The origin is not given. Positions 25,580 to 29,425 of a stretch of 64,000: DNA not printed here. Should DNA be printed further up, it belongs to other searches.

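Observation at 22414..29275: Orphan four-gene operon: 1181-aa giant, Hsp70/actin-fold protein, TPR-like protein and coiled-coil membrane protein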

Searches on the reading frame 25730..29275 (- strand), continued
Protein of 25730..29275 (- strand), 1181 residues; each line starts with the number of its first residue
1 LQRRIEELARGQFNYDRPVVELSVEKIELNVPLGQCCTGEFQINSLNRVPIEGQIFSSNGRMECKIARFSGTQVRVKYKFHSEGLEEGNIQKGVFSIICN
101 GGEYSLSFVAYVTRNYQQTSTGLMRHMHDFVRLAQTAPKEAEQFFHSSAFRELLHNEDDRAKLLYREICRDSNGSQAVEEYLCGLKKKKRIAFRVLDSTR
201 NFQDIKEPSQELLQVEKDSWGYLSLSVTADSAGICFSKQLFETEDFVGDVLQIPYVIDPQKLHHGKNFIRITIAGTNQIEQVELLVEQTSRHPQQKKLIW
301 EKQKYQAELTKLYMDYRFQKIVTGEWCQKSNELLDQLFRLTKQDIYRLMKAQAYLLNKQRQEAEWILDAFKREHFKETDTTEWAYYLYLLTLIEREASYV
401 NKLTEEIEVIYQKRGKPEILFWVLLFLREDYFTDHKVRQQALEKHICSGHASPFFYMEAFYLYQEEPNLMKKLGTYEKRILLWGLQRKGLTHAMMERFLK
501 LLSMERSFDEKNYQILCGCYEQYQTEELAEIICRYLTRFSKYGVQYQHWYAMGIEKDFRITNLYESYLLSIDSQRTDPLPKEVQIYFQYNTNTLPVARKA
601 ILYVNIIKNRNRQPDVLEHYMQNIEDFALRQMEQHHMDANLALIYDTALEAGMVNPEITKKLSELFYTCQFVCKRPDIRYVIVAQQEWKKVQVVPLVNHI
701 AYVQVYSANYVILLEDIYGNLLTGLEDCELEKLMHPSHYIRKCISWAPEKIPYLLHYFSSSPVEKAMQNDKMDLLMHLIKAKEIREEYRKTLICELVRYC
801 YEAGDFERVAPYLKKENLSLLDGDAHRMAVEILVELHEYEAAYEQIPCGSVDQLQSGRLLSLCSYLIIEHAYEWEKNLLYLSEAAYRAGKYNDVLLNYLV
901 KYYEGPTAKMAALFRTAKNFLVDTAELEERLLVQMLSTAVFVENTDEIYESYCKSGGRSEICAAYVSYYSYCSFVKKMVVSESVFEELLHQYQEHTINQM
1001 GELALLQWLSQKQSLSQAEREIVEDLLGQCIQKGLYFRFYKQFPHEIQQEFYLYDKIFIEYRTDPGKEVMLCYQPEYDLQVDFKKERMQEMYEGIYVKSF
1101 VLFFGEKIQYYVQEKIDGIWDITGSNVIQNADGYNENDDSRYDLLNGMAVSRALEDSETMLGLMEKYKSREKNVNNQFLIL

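Call 57: fold_search(model_id=the predicted structure, library=viral)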
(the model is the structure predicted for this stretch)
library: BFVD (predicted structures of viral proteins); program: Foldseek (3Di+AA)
matches with E <= 10: 1024; with E <= 0.001: 36
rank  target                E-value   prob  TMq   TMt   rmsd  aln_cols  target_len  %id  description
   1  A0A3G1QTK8            1.7e-08  1.00  0.08  0.13  22.4       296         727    9  Putative cellulase or glycoside hydrolase [Erwinia phage phiEaP8]
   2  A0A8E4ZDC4            1.4e-07  1.00  0.07  0.14  24.3       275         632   10  BACON domain-containing protein [Polaribacter phage Leef_1]
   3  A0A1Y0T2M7            1.6e-07  1.00  0.08  0.10  19.2       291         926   11  Glycoside hydrolase family 5 domain-containing protein [Pseudomonas phage Skulduggery]
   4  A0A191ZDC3            6.0e-07  1.00  0.08  0.33  15.4       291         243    7  Putative coagulation factor 5/8 domain-containing protein [Erwinia phage vB_EamP_Gutmeister]
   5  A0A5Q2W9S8            1.3e-06  1.00  0.07  0.19  57.0       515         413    9  (no name in the UniProt tables at hand)
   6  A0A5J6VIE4            4.2e-06  1.00  0.08  0.09  19.4       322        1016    7  Uncharacterized protein [Megaviridae environmental sample]
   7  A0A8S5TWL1            1.3e-05  1.00  0.09  0.12  11.2       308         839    7  Tail protein [Siphoviridae sp. ctcx61]
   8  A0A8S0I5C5            1.4e-05  1.00  0.07  0.16  31.5       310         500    9  (no name in the UniProt tables at hand)
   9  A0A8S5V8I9            1.8e-05  1.00  0.07  0.16  18.7       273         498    8  BACON domain-containing protein [Siphoviridae sp. cttma3]
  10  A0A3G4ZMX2            2.4e-05  1.00  0.09  0.13  31.7       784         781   11  RING-type domain-containing protein [Terrestrivirus sp.]
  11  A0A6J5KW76            3.7e-05  1.00  0.07  0.11  17.5       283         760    6  Glycoside hydrolase, family 5 [uncultured Caudovirales phage]
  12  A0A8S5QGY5            7.5e-05  1.00  0.07  0.23  16.9       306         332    6  BACON domain-containing protein [Myoviridae sp. ctgpD8]
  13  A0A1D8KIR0            7.5e-05  1.00  0.07  0.08  25.6       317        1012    7  Baseplate hub + tail lysozyme [Synechococcus phage S-CAM3]
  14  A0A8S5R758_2          8.5e-05  1.00  0.08  0.09  12.3       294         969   10  Tail protein [virus sp. ctee23]
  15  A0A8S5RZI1            1.1e-04  1.00  0.07  0.24  16.6       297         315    9  Binding domain, N-terminal [Myoviridae sp. ctNQV2]
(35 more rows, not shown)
